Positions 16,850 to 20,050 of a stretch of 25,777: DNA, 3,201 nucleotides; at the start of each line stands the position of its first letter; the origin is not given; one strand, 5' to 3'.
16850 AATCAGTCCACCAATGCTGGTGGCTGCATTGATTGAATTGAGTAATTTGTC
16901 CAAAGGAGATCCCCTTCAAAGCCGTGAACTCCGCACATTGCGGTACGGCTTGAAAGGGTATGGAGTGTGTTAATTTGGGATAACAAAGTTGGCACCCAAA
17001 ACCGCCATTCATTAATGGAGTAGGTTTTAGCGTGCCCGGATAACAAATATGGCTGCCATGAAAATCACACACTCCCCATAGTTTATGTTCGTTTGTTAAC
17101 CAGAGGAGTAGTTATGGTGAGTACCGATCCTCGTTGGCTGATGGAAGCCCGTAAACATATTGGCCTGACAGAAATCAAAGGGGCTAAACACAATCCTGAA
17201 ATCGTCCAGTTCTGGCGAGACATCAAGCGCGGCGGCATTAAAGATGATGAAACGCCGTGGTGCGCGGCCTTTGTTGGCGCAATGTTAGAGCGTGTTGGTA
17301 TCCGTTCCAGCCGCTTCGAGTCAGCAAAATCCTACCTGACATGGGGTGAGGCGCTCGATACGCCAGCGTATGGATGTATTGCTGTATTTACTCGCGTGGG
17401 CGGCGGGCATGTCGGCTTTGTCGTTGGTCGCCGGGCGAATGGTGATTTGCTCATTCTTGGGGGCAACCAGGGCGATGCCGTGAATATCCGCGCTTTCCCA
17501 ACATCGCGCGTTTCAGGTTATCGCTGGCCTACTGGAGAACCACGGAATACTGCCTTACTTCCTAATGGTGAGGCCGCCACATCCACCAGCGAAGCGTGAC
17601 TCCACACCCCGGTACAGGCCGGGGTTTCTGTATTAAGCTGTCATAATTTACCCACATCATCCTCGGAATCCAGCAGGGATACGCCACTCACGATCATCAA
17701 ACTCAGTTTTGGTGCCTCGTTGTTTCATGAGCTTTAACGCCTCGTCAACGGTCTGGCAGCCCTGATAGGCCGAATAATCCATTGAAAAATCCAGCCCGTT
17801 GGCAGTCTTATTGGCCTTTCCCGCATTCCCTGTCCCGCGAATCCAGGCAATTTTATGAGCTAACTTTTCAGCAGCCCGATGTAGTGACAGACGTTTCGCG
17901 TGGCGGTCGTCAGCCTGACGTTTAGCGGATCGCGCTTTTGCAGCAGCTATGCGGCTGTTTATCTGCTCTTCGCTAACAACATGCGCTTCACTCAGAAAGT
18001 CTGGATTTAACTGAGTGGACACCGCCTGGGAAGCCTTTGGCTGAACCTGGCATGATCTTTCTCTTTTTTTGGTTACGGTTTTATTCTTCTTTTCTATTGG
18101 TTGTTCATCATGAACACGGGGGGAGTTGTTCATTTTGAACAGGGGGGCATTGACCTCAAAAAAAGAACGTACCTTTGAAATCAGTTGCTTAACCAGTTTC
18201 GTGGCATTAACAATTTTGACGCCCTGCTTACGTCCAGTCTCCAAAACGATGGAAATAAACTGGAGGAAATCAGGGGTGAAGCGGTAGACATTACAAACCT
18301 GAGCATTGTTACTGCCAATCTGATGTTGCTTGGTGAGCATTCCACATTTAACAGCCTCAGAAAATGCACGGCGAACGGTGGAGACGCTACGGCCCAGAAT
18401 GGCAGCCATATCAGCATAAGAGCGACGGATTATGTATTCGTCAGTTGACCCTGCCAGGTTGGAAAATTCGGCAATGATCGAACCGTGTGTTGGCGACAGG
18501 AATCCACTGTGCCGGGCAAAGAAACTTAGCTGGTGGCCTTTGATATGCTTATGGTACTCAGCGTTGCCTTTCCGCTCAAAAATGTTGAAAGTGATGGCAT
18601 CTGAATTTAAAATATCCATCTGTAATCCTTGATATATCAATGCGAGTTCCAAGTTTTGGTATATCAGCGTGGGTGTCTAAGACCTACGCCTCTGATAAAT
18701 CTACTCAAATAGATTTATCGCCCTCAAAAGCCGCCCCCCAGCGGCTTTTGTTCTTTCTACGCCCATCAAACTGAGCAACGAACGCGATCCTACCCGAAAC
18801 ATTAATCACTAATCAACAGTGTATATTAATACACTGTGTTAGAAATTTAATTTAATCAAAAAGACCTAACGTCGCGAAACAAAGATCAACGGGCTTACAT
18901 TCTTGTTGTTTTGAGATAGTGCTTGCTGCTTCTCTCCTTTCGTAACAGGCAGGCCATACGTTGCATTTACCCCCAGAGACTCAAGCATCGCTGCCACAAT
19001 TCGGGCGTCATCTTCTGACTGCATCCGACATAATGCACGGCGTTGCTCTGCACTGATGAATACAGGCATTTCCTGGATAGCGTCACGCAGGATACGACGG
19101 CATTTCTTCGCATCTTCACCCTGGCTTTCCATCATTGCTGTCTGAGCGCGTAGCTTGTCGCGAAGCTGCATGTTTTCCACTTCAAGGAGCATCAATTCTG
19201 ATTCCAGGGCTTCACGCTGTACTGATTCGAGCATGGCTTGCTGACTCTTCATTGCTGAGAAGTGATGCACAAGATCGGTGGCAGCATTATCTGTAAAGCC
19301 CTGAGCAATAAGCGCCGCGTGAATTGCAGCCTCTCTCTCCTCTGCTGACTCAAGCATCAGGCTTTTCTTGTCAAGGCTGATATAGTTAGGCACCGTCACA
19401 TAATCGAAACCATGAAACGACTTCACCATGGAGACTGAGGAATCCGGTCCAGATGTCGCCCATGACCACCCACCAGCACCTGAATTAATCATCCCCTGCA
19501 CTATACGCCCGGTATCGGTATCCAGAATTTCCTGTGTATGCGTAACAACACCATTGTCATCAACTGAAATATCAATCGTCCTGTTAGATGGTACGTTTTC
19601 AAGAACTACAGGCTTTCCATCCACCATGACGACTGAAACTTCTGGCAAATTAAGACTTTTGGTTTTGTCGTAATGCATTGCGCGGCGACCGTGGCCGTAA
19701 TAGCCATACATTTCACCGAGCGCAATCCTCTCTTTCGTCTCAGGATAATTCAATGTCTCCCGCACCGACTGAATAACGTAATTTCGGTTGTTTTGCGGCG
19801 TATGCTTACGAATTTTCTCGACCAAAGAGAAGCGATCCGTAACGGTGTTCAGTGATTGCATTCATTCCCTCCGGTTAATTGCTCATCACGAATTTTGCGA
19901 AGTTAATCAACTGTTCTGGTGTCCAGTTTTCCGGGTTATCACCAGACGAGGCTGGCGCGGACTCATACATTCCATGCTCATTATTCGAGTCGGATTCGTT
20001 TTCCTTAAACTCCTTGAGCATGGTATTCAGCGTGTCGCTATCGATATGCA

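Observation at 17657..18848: Rep-like HTH protein preceded by a perfect 22-bp palindrome and an operator-like motif: candidate lytic replicon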

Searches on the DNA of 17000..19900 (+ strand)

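Call 4: search_dna_similar(query=window:17000-19900:+, collection=phages, mode=near, max_rows=15)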
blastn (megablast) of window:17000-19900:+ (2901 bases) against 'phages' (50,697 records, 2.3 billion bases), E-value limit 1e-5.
Records with a match: 2; places in all: 2; records where one place covers at least 80% of the query: 0.
Best place of each record, by identity: 60-80% 2.
By first word of the organism name: Escherichia 2.
By host as written in the record: Escherichia coli C600 2.
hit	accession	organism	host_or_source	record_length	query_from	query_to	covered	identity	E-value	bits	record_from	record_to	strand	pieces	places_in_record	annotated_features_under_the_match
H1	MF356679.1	Escherichia phage D6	Escherichia coli C600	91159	1696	2899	42%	79.9%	0e+0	872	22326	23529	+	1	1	head processing protease | portal protein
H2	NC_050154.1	Escherichia phage D6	Escherichia coli C600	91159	1696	2899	42%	79.9%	0e+0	872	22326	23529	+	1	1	tail fiber protein | portal protein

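Call 7: search_dna_similar(query=window:17000-19900:+, collection=plasmids, mode=near, max_rows=20)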
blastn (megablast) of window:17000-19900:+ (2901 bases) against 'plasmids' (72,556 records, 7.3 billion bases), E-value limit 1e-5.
Records with a match: 104; places in all: 109; records where one place covers at least 80% of the query: 6.
Best place of each record, by identity: >=99% 5; 90-95% 2; 80-90% 86; 60-80% 11.
By first word of the organism name: Escherichia 84; Salmonella 14; Shigella 6.
By predicted mobility (MOB-suite, as given by PLSDB): non-mobilizable 103; conjugative 1.
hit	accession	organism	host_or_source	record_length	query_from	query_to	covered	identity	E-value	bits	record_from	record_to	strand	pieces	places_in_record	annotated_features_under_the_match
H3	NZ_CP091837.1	Escherichia coli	Equus ferus caballus ...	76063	1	2901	100%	99.6%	0e+0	5292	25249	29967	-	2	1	transposase | head processing protein | lytic replication protein | TIGR02594 family protein | tnpA: IS200/IS605 family transposase | and 1 other names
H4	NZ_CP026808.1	Shigella dysenteriae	-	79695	1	2901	100%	99.6%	0e+0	5286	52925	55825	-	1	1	hypothetical protein (x2) | lytic replication protein | TIGR02594 family protein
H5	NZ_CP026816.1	Shigella dysenteriae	-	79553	1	2901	100%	99.5%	0e+0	5278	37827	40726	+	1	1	hypothetical protein | lytic replication protein | TIGR02594 family protein | replication protein RepL | phage portal protein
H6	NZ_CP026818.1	Shigella dysenteriae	-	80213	1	2901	100%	99.5%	0e+0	5278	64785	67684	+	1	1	hypothetical protein | lytic replication protein | TIGR02594 family protein | replication protein RepL | phage portal protein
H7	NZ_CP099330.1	Escherichia fergusonii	culture,Pooled faeces sample collected ...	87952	11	2901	100%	93.7%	0e+0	4335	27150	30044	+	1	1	head processing protein | lytic replication protein | TIGR02594 family protein | portal protein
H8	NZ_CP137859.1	Escherichia fergusonii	Homo sapiens,Wound secretion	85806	11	2901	100%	93.5%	0e+0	4301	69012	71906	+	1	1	head processing protein | lytic replication protein | TIGR02594 family protein | portal protein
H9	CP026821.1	Shigella dysenteriae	-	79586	691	2901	76%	99.4%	0e+0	4002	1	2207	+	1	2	record has no annotation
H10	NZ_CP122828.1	Escherichia coli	Sus scrofa,feces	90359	1696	2899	42%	80.2%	0e+0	889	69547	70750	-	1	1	hypothetical protein | portal protein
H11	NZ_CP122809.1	Escherichia coli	Sus scrofa,feces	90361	1696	2899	42%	80.2%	0e+0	889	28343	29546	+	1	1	hypothetical protein | portal protein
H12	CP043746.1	Escherichia coli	ground turkey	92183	1696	2899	42%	80.1%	0e+0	889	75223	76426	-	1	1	head processing protein | phage portal protein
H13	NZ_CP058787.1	Shigella flexneri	Stanley WWTPs_4 WWTPs influent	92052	1696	2899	42%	80.1%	0e+0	889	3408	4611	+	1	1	head processing protein | portal protein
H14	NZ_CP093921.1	Escherichia coli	Felis catus,liver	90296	1696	2899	42%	80.1%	0e+0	889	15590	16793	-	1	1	head processing protein | portal protein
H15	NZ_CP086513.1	Escherichia coli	Homo sapiens,stool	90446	1696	2899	42%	80.1%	0e+0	889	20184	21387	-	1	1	head processing protein | portal protein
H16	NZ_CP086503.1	Escherichia coli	Homo sapiens,stool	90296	1696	2899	42%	80.1%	0e+0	889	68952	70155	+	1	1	head processing protein | portal protein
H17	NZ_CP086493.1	Escherichia coli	Homo sapiens,stool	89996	1696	2899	42%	80.1%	0e+0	889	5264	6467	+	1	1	head processing protein | portal protein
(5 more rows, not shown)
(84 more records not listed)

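Call 8: get_annotated_region(hit=H5, flank=6000)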
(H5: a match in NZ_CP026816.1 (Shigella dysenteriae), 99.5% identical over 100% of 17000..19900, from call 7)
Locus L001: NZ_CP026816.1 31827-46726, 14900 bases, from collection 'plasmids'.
description: Shigella dysenteriae strain 93-119 plasmid unnamed1, complete sequence
organism: Shigella dysenteriae (NCBI taxid 622)
taxonomy: Bacteria; Pseudomonadota; Gammaproteobacteria; Enterobacterales; Enterobacteriaceae; Shigella; Shigella dysenteriae
host: -; source: -; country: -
typing (MOB-suite, as given by PLSDB): non-mobilizable; replicon rep_cluster_1704
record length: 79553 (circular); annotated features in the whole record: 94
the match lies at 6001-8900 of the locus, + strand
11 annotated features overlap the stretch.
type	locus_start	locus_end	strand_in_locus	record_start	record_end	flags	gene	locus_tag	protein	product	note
CDS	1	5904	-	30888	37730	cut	-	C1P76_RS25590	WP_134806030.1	SNF2-related protein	-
CDS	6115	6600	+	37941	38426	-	-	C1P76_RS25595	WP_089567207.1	TIGR02594 family protein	-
CDS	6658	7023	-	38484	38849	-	-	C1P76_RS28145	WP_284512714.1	replication protein RepL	-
CDS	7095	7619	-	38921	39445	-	-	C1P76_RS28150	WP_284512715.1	lytic replication protein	-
CDS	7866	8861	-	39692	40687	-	-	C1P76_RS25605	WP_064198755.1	hypothetical protein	-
CDS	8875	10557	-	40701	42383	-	-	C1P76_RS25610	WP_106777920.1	phage portal protein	-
CDS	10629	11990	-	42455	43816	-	-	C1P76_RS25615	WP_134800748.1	hypothetical protein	-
CDS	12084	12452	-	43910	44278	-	-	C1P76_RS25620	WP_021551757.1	hypothetical protein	-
CDS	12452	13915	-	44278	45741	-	-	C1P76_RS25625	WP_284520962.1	head protein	-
CDS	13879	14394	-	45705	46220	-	-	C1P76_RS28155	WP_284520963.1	hypothetical protein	-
CDS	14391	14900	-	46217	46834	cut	-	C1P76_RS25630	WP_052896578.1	hypothetical protein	-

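Call 66: get_annotated_region(hit=H7, flank=200)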
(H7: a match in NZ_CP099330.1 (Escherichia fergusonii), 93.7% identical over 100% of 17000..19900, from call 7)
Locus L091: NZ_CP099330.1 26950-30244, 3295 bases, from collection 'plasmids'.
description: Escherichia fergusonii strain RHB44-C21 plasmid unnamed2, complete sequence
organism: Escherichia fergusonii (NCBI taxid 564)
taxonomy: Bacteria; Pseudomonadota; Gammaproteobacteria; Enterobacterales; Enterobacteriaceae; Escherichia; Escherichia fergusonii
host: -; source: culture,Pooled faeces sample collected from floor of poultry farm; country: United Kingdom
typing (MOB-suite, as given by PLSDB): non-mobilizable; replicon rep_cluster_1704
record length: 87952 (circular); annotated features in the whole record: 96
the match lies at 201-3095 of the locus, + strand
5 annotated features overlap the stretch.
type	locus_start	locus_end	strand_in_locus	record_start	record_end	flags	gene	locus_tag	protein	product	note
CDS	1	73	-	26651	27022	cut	-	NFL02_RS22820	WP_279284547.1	hypothetical protein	-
CDS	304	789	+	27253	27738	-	-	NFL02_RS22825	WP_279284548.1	TIGR02594 family protein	-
CDS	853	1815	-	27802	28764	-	-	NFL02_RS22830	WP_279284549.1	lytic replication protein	-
CDS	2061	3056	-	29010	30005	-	-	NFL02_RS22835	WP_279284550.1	head processing protein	-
CDS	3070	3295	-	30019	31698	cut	-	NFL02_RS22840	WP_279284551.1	portal protein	-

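Call 67: get_annotated_region(hit=H8, flank=200)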
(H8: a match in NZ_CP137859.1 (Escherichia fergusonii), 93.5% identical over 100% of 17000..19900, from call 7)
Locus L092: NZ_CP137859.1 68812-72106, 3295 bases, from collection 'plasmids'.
description: Escherichia fergusonii strain EF21023765 plasmid pEF-4, complete sequence
organism: Escherichia fergusonii (NCBI taxid 564)
taxonomy: Bacteria; Pseudomonadota; Gammaproteobacteria; Enterobacterales; Enterobacteriaceae; Escherichia; Escherichia fergusonii
host: -; source: Homo sapiens,Wound secretion; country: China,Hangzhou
typing (MOB-suite, as given by PLSDB): non-mobilizable; replicon rep_cluster_1704
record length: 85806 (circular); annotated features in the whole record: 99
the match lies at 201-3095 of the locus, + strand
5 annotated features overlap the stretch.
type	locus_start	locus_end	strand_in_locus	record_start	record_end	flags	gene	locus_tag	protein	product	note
CDS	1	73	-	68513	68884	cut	-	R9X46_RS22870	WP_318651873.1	hypothetical protein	-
CDS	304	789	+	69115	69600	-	-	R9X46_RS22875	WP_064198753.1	TIGR02594 family protein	-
CDS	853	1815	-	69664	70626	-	-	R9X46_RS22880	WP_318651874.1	lytic replication protein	-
CDS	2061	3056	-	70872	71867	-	-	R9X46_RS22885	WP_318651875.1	head processing protein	-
CDS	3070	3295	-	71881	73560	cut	-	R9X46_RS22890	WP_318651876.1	portal protein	-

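Call 102: get_annotated_region(hit=H3, flank=0)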
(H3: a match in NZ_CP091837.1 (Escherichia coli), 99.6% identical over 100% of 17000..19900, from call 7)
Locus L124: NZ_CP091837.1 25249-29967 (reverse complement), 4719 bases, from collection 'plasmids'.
description: Escherichia coli strain SWYHX138.33gt plasmid pHX138.33gt_1, complete sequence
organism: Escherichia coli (NCBI taxid 562)
taxonomy: Bacteria; Pseudomonadota; Gammaproteobacteria; Enterobacterales; Enterobacteriaceae; Escherichia; Escherichia coli
host: -; source: Equus ferus caballus (Thoroughbred),Pure isolate,feces; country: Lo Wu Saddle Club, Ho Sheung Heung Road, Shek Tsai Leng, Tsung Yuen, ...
typing (MOB-suite, as given by PLSDB): non-mobilizable; replicon IncFIA,rep_cluster_1704
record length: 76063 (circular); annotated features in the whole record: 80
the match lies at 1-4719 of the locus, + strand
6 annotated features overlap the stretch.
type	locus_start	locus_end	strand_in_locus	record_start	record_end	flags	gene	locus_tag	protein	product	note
CDS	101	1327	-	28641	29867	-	-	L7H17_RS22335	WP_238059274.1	transposase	-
CDS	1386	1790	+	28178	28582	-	tnpA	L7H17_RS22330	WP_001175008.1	IS200/IS605 family transposase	-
CDS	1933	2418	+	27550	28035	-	-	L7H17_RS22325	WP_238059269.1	TIGR02594 family protein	-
CDS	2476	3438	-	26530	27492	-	-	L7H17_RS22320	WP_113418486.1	lytic replication protein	-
CDS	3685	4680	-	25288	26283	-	-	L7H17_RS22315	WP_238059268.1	head processing protein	-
CDS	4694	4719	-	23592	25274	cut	-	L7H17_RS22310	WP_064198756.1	hypothetical protein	-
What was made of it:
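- Tried and rejected: The IS200/IS605 insertion in plasmid CP091837 lies beside the TIGR02594 gene, not in the repL control region (call 102).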

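Call 105: search_rna_families(source=window, start=18500, end=18900, threshold=evalue, max_evalue=1)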
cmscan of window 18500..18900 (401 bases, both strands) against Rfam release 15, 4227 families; matches with E-value up to 1: 2.
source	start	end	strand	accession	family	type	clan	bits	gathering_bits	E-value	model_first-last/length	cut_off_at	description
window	18660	18751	+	RF00106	RNAI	Gene; antisense;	-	20.8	47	0.12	1-102/102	no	RNAI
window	18798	18882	-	RF01858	RsaF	Gene; sRNA;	-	17.4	60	0.87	1-119/119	no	RNA Staph. aureus F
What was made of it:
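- On Known RNA families (Rfam 15): In 18500-18900 the best match is RNAI at 20.8 bits against a gathering score of 47 (call 105).
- Closest known: Antisense-RNA control of replication initiators in plasmids. Same: There is a sub-threshold Rfam match to RNAI (20.8 bits, E 0.12; call 105).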
